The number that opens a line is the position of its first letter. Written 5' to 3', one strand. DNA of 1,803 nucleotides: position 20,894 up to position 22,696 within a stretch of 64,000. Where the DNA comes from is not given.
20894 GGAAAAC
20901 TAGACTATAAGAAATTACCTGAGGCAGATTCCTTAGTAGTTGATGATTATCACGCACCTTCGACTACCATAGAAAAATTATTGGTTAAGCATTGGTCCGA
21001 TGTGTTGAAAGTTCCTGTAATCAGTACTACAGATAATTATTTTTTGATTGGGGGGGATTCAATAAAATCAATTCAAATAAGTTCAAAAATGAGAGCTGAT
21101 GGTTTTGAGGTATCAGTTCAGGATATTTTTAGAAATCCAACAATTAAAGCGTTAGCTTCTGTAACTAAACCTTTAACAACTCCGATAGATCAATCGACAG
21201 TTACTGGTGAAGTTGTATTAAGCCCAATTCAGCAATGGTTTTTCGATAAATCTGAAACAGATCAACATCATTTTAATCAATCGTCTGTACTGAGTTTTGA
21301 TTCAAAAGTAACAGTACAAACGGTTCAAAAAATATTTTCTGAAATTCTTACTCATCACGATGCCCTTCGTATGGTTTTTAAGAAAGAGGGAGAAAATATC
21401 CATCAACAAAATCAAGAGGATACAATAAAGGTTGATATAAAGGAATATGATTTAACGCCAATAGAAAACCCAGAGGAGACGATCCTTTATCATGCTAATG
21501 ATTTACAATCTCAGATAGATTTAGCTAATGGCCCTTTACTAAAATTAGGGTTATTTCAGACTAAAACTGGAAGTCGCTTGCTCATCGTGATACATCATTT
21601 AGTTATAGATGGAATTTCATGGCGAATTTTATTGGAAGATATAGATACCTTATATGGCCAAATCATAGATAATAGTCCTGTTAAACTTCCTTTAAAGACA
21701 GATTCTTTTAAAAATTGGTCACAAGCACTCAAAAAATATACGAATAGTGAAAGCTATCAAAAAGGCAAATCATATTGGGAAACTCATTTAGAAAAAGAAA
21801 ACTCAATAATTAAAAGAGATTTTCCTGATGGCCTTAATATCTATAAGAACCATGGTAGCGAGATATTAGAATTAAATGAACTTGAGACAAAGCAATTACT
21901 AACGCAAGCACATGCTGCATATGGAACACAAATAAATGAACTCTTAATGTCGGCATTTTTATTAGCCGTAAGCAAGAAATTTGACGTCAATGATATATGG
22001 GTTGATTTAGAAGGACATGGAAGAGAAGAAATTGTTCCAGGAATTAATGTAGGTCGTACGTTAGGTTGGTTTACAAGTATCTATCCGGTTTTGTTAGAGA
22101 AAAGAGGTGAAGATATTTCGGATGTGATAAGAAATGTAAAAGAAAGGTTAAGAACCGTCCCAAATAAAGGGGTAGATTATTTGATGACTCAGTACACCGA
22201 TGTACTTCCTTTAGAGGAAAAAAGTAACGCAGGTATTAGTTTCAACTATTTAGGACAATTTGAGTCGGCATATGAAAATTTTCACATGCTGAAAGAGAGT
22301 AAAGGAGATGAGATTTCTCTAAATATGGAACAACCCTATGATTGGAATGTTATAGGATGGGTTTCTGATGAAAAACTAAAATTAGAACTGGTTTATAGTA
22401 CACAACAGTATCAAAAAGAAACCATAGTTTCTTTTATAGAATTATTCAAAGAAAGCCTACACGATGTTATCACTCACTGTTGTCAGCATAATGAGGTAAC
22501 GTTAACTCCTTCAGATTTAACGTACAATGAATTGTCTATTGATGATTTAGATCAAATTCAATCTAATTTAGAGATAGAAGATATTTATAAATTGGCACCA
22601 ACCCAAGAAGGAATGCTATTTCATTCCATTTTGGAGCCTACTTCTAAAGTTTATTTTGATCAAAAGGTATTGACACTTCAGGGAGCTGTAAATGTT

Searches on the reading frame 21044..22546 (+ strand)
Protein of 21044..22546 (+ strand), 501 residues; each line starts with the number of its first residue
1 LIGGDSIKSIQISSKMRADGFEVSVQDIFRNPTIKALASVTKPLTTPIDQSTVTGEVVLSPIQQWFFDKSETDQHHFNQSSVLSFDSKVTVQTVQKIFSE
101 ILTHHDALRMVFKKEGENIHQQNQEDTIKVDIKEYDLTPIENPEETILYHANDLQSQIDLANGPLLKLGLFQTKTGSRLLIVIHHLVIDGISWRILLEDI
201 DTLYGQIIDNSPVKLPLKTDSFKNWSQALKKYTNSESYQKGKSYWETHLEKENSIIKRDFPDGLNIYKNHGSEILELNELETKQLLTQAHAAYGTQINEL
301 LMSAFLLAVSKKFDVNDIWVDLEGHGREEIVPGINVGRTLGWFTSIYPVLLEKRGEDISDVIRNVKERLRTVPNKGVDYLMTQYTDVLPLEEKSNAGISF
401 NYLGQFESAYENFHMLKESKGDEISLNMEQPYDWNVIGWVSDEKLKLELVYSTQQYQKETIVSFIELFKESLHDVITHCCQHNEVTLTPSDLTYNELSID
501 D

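Call 31: search_protein_families(library=pfam, proteins=[window:21044-22546:+], max_evalue=0.0001)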
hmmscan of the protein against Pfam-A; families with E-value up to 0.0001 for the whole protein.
window:21044-22546:+ (501 aa): 2 families
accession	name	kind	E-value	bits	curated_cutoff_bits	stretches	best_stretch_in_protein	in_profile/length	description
PF00668.25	Condensation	-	7.4e-89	299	30.6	1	55-496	3-454/456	Condensation domain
PF00550.31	PP-binding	-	5.9e-06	26.9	20.8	1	2-38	27-64/67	Phosphopantetheine attachment site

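Call 32: search_protein_families(library=ncbifam, proteins=[window:21044-22546:+], max_evalue=0.0001)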
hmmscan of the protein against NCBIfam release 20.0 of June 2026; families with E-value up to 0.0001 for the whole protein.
window:21044-22546:+ (501 aa): 6 families
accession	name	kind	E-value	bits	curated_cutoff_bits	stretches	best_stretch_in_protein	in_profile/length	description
NF004282.0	PRK05691.1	subfamily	8.6e-107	357.2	4090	1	2-498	2736-3240/4334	non-ribosomal peptide synthase/polyketide synthase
TIGR01720.1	NRPS-para261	subfamily_domain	2.8e-32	111.7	74.2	1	358-500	2-150/155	non-ribosomal peptide synthase domain TIGR01720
NF038078.1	NRPS_MxcG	equivalog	2.3e-12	45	2300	1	75-316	25-262/1442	myxochelin non-ribosomal peptide synthetase MxcG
NF047350.1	aureusi_NRPS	equivalog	1.1e-09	35.8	2500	1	3-257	936-1181/2373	aureusimine non-ribosomal peptide synthetase AusA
NF041803.1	NRPS_SolG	exception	1.1e-08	33.2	2200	1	74-204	131-264/1163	solanimycin non-ribosomal peptide synthetase SolG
NF007605.2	PRK10252.1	equivalog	8.5e-07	26.8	2400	1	88-248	37-199/1292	enterobactin non-ribosomal peptide synthetase EntF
